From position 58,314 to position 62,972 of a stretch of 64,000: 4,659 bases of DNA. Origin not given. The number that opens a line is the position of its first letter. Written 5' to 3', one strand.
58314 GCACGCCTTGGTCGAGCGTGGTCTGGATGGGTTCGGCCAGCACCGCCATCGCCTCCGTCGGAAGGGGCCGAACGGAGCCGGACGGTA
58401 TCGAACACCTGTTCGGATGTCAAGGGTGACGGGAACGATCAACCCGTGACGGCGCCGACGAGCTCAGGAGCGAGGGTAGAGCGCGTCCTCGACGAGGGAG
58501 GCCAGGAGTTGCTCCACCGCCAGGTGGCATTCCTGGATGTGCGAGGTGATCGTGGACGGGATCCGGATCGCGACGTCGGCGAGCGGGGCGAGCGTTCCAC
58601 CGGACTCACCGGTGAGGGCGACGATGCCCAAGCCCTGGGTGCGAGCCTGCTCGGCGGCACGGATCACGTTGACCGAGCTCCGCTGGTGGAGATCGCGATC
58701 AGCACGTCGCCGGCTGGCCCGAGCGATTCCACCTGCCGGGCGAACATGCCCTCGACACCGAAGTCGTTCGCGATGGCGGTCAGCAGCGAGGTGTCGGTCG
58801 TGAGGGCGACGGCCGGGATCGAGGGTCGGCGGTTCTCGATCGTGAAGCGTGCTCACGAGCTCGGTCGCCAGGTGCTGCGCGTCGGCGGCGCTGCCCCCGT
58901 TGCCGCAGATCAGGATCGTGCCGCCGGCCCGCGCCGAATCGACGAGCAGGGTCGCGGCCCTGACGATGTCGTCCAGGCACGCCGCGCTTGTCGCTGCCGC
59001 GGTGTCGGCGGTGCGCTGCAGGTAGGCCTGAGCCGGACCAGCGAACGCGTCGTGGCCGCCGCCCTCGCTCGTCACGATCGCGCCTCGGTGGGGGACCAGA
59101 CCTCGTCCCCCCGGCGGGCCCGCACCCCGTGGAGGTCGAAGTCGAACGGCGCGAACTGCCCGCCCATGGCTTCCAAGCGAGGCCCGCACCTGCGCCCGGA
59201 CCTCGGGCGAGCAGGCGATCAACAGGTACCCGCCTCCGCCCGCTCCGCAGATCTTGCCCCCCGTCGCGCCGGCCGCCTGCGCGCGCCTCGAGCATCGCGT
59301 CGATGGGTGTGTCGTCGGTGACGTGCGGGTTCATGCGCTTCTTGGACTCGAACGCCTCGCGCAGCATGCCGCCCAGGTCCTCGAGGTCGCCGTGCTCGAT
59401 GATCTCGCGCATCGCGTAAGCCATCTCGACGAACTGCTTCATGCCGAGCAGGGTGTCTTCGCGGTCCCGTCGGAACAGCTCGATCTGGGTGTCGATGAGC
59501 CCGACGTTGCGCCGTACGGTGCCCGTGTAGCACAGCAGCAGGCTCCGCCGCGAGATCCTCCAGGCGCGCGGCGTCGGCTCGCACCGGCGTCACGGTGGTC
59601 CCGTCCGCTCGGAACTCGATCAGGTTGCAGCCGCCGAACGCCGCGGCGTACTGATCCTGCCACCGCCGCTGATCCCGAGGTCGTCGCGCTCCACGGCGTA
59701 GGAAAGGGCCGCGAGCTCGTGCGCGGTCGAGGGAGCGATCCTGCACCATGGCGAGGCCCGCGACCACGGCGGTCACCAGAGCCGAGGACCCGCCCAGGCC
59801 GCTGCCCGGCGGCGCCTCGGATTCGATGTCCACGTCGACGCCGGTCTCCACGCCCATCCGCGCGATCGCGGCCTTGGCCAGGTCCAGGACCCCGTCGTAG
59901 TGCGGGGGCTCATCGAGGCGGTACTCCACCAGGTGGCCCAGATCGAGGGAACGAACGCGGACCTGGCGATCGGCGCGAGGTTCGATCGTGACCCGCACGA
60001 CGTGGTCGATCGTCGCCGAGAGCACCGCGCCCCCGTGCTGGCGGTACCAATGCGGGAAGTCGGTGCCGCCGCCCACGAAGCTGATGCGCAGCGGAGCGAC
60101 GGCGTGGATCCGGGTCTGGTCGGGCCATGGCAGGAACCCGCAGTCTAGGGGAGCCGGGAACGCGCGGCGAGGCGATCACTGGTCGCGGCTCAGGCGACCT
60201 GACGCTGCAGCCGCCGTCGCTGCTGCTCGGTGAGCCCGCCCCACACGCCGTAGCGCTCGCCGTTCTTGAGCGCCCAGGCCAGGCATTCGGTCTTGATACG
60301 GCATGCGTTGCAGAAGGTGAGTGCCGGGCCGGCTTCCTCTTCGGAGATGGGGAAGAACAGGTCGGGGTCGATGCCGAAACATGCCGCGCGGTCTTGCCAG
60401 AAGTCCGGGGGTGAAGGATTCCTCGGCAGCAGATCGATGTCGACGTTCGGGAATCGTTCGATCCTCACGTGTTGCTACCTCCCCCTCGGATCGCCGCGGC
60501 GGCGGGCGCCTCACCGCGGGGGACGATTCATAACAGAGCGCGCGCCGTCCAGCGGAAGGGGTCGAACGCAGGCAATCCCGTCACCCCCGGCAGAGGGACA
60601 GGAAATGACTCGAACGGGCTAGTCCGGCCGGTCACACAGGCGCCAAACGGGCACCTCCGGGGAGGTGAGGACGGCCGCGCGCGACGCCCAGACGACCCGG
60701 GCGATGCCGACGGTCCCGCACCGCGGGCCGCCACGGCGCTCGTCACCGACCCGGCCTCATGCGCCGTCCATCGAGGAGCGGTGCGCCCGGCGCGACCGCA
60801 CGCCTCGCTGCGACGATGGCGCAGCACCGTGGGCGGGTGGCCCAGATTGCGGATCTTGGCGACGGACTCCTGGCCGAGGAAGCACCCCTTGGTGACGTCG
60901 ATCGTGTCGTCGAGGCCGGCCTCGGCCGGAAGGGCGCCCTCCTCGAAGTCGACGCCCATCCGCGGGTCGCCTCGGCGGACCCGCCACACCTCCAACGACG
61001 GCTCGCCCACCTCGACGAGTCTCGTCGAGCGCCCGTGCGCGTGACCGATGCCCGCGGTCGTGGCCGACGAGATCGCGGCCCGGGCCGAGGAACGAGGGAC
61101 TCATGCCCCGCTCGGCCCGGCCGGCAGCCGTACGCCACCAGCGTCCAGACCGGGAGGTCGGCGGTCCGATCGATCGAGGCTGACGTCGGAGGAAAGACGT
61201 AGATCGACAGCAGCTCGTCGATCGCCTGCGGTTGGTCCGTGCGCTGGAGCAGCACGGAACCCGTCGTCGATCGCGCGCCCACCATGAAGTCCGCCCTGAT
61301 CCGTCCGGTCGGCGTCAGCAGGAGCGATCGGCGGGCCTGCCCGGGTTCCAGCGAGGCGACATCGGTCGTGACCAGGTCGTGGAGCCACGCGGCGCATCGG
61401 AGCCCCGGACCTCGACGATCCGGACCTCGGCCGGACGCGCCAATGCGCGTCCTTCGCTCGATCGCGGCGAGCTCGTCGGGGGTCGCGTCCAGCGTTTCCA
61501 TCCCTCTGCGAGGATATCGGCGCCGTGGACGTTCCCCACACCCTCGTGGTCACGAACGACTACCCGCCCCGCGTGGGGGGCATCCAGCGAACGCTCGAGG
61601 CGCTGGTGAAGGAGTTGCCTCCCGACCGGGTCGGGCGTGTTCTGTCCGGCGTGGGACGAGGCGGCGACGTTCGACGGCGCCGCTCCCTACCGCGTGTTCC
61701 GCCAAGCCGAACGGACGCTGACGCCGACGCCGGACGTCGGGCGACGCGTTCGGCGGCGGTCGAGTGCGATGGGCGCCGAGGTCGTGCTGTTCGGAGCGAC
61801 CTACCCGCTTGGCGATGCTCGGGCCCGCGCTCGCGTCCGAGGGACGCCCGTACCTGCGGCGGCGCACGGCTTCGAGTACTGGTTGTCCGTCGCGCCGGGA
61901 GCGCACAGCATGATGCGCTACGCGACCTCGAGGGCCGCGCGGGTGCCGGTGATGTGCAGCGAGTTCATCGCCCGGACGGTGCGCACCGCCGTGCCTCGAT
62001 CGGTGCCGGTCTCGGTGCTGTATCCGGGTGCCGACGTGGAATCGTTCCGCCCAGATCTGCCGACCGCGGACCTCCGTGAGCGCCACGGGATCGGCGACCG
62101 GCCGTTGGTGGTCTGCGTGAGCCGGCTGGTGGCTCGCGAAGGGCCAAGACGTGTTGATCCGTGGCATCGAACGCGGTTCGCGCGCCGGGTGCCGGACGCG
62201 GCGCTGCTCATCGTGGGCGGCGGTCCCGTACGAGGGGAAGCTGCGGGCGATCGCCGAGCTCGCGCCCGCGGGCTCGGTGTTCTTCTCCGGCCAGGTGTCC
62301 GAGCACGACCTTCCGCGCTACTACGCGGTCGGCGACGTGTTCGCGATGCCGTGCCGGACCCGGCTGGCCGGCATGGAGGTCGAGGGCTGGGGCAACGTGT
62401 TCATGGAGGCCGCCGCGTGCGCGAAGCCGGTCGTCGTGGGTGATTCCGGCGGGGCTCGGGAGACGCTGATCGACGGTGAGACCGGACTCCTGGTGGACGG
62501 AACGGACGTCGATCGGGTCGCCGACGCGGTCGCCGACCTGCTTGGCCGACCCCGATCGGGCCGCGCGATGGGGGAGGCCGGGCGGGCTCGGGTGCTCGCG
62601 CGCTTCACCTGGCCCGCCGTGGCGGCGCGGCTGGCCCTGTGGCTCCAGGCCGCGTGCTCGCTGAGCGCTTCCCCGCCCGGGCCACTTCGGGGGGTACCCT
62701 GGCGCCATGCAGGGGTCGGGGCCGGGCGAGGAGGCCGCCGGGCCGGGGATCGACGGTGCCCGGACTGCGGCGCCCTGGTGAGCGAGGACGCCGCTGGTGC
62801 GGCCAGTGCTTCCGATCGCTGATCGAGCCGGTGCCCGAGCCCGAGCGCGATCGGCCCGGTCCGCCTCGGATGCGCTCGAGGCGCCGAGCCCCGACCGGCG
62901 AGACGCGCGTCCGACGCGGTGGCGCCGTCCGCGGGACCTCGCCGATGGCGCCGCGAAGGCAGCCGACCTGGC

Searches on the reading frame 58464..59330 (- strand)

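Call 58: search_protein_families(library=pfam, proteins=[window:58464-59330:-], max_evalue=0.00001)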
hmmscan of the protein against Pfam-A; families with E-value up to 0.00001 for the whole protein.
window:58464-59330:- (288 aa): 1 family
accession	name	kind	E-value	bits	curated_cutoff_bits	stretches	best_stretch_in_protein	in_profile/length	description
PF13580.11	SIS_2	-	3.7e-13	50.1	27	1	103-168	2-66/138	SIS domain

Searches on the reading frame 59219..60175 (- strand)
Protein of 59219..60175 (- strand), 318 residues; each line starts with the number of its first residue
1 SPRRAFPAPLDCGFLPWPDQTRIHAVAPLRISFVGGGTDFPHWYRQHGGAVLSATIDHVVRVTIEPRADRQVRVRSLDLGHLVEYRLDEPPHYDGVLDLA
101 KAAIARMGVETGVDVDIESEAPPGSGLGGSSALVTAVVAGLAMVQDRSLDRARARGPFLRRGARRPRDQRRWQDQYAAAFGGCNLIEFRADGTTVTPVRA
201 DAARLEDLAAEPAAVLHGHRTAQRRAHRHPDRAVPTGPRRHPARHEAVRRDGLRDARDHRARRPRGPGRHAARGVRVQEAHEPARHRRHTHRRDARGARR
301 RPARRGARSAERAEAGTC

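Call 58: search_protein_families(library=pfam, proteins=[window:59219-60175:-], max_evalue=0.00001)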
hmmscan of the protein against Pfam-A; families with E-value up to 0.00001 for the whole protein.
window:59219-60175:- (318 aa): 1 family
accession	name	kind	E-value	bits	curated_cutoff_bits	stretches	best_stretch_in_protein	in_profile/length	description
PF00288.32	GHMP_kinases_N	-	4.9e-10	39.9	22.3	1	100-182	7-87/87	GHMP kinases N terminal domain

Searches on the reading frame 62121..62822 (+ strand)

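Call 58: search_protein_families(library=pfam, proteins=[window:62121-62822:+], max_evalue=0.00001)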
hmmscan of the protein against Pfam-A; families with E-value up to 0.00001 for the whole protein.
window:62121-62822:+ (233 aa): 3 families
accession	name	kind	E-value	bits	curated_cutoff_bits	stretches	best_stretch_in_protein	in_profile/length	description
PF00534.26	Glycos_transf_1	-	9.3e-23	81.1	26.4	1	44-156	66-171/172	Glycosyl transferases group 1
PF13692.12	Glyco_trans_1_4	-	4.4e-21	76.1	27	1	7-141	15-140/142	Glycosyl transferases group 1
PF13524.12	Glyco_trans_1_2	-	4.7e-10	40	25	1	53-171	29-142/144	Glycosyl transferase-like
